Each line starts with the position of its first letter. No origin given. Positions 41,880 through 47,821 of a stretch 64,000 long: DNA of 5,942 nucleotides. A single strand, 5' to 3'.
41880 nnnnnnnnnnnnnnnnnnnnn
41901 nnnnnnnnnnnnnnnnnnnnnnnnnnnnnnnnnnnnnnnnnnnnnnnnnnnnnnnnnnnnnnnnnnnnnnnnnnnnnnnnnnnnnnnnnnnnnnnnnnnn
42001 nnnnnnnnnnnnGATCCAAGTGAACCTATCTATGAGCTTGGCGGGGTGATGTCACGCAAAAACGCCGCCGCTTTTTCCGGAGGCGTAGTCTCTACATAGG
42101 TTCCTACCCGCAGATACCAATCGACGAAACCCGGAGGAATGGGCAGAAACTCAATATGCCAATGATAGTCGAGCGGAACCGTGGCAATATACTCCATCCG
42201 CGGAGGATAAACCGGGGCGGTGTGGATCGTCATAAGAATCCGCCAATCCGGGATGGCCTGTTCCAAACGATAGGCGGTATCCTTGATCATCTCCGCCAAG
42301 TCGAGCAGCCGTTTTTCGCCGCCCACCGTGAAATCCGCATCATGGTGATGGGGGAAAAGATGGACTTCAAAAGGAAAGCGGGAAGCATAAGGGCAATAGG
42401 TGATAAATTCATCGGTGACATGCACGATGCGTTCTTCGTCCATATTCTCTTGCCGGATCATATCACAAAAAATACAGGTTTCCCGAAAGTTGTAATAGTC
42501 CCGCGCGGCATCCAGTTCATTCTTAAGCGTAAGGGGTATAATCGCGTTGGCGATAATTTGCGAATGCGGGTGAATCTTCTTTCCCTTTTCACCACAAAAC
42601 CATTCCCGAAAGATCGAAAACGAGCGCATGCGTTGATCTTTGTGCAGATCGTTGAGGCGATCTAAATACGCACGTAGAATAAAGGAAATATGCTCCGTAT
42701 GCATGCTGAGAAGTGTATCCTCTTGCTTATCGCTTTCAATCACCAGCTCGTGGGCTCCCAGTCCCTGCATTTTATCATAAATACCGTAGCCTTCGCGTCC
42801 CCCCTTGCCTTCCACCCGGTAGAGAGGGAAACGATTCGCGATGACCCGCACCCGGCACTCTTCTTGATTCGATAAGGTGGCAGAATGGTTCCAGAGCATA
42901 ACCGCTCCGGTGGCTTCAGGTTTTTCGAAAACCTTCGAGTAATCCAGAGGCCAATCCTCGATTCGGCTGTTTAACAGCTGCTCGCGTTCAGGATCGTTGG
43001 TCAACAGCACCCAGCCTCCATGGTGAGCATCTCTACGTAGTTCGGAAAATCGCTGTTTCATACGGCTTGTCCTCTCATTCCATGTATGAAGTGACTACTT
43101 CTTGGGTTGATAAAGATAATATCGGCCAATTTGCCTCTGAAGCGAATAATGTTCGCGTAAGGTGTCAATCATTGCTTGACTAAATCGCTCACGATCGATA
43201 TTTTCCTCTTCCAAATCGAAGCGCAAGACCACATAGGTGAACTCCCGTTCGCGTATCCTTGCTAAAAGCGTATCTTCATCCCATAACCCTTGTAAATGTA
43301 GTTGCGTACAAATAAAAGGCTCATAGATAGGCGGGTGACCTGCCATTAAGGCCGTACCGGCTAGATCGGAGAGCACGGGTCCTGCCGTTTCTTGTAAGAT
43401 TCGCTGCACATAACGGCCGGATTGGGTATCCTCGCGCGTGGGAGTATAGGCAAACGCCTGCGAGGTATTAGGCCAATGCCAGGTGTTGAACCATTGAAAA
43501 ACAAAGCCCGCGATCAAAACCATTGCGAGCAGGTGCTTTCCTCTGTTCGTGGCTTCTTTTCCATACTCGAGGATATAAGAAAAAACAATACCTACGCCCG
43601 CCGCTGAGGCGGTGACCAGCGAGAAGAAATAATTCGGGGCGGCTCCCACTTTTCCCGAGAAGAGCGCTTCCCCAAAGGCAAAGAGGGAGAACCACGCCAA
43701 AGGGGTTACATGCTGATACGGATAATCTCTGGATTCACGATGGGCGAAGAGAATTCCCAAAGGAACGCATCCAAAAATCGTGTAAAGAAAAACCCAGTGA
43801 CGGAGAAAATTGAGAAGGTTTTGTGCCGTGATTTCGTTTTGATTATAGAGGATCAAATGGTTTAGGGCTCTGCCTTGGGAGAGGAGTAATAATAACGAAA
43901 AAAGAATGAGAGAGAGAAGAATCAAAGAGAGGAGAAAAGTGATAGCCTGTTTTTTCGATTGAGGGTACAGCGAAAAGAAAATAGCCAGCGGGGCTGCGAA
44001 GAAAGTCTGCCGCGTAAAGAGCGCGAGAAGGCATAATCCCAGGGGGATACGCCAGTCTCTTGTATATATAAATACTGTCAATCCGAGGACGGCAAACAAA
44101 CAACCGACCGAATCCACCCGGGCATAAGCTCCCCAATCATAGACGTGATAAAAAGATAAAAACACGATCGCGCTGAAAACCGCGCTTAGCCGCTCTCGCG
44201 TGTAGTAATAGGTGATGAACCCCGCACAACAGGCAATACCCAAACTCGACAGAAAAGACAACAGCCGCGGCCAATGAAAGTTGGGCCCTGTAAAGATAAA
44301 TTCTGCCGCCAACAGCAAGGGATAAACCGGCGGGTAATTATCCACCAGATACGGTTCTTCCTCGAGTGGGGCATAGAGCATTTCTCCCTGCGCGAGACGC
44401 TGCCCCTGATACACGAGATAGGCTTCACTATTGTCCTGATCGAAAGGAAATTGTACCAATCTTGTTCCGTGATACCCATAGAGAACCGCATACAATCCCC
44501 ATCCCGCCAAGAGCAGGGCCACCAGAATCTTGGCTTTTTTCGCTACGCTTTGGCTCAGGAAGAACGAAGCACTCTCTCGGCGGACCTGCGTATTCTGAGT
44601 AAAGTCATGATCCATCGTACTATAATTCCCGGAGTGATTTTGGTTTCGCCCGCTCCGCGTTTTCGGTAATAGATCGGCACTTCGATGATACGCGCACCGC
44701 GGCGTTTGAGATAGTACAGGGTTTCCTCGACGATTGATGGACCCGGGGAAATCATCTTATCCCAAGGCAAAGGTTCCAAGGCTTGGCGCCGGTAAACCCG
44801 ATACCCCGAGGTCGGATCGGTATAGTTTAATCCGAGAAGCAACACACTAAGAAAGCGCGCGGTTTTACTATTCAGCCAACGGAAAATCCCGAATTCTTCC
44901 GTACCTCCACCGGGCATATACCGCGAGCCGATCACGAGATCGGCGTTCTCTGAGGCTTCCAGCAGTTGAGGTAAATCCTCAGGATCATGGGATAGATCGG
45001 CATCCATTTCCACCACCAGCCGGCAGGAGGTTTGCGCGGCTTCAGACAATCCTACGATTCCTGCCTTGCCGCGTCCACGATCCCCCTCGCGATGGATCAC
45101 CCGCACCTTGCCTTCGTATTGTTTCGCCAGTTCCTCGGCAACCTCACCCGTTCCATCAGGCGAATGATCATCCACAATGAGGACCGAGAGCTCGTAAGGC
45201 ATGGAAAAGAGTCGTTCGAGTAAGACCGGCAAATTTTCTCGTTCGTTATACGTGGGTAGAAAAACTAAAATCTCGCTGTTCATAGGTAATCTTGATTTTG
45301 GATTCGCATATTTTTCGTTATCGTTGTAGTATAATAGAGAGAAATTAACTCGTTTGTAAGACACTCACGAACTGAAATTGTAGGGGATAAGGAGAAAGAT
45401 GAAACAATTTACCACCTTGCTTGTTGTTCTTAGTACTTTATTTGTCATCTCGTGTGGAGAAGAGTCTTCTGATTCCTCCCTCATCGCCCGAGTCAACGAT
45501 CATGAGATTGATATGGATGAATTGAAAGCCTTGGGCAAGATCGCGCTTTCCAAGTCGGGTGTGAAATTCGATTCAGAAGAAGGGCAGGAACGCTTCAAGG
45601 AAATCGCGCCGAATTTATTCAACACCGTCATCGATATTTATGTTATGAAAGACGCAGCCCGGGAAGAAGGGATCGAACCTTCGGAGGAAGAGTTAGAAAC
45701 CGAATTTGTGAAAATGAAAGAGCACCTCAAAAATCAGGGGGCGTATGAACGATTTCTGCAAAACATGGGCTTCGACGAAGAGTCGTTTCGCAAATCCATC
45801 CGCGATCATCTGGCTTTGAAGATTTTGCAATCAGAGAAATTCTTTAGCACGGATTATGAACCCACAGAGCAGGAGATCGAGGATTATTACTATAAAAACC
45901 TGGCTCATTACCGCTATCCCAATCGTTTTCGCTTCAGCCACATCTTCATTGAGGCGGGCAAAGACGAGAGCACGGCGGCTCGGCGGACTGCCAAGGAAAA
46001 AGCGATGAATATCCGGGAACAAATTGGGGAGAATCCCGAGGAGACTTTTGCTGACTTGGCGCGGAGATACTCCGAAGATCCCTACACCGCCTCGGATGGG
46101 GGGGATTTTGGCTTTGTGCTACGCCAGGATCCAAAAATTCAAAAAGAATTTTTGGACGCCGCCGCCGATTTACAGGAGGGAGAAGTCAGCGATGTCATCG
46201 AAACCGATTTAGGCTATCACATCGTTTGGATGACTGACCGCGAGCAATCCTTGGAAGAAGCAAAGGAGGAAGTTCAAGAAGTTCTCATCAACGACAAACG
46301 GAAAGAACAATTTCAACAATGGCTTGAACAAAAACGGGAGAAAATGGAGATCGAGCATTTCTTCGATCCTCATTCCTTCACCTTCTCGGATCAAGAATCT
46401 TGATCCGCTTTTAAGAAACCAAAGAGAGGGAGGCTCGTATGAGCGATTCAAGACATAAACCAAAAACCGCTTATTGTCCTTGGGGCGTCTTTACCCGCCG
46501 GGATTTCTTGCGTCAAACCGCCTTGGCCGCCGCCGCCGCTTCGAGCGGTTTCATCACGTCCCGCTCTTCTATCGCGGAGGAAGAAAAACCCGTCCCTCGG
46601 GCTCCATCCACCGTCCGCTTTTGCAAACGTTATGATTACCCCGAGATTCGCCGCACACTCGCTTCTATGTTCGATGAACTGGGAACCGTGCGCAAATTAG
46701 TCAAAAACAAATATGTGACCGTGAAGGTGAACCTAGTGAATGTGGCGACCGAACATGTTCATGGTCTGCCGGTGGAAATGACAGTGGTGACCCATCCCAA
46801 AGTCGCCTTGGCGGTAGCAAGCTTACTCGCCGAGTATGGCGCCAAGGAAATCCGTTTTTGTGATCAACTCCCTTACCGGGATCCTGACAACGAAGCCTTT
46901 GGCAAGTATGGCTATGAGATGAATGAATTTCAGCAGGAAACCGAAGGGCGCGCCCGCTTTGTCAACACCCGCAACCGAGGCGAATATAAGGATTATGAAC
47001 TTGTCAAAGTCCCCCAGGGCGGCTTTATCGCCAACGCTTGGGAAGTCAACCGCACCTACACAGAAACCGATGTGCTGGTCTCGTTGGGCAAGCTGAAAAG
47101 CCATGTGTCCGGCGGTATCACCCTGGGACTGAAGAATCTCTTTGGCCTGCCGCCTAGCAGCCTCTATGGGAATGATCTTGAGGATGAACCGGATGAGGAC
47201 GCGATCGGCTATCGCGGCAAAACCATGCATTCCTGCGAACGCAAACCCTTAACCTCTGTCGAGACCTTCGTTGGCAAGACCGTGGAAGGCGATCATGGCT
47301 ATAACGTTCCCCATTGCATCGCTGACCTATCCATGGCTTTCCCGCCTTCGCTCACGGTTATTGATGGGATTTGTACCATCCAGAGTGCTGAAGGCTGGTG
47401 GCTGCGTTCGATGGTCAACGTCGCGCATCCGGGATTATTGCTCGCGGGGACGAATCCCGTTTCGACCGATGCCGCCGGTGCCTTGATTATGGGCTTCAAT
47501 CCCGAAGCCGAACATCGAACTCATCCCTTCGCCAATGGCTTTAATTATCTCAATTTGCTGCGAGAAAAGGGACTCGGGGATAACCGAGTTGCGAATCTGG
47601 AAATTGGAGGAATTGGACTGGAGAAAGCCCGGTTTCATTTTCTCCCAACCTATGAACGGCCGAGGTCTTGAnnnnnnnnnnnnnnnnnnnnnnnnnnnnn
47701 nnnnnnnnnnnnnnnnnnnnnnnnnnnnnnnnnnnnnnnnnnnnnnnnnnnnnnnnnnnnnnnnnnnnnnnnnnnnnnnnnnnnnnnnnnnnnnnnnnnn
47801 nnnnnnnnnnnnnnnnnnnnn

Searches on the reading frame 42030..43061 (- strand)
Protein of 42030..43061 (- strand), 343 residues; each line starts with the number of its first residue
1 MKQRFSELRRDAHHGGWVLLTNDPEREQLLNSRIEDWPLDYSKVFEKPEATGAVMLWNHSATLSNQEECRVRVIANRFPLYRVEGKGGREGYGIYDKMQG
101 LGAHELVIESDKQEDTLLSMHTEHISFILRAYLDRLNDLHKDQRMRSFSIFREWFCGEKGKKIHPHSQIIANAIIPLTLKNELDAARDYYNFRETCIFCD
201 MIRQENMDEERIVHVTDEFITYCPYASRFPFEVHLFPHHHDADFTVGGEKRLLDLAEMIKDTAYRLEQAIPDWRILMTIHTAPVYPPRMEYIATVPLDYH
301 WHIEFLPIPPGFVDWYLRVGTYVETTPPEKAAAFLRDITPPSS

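Call 40: search_protein_families(library=pfam, proteins=[window:42030-43061:-], max_evalue=0.00001)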
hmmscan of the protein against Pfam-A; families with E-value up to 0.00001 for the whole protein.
window:42030-43061:- (343 aa): 1 family
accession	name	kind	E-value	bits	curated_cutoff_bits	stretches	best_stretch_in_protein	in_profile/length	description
PF02744.22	GalP_UDP_tr_C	-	1.3e-06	28.7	29.2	1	184-284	3-104/165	Galactose-1-phosphate uridyl transferase, C-terminal domain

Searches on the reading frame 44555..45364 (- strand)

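Call 28: search_protein_families(library=pfam, proteins=[window:44555-45364:-], max_evalue=0.001)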
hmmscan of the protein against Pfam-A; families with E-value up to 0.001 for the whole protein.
window:44555-45364:- (269 aa): 1 family
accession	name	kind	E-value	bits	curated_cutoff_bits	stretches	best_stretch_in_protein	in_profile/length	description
PF00535.33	Glycos_transf_2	-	3e-29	102.5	23.3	1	34-197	2-165/168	Glycosyl transferase family 2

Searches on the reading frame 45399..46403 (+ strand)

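Call 40: search_protein_families(library=pfam, proteins=[window:45399-46403:+], max_evalue=0.00001)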
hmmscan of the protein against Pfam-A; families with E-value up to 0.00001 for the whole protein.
window:45399-46403:+ (334 aa): 5 families
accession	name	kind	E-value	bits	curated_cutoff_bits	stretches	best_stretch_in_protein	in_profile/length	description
PF00639.27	Rotamase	-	6.5e-24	85.2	21.7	1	181-279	1-96/97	PPIC-type PPIASE domain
PF13616.12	Rotamase_3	-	8.2e-21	75.2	22.5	1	165-281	4-115/116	PPIC-type PPIASE domain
PF13145.12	Rotamase_2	-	1.9e-18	67.8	27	1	155-290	1-121/121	PPIC-type PPIASE domain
PF13624.11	SurA_N_3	-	2.9e-12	47.1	27.2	1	6-141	16-159/162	SurA-like N-terminal domain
PF13623.11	SurA_N_2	-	5.4e-06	26.8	28.5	1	14-132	22-143/145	SurA-like N-terminal domain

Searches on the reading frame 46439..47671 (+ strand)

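Call 40: search_protein_families(library=pfam, proteins=[window:46439-47671:+], max_evalue=0.00001)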
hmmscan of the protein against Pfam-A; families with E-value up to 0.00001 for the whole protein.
window:46439-47671:+ (410 aa): 1 family
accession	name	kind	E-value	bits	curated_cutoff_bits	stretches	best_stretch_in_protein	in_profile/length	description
PF04015.17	DUF362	-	1.1e-26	94.6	24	1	93-348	1-199/200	Domain of unknown function (DUF362)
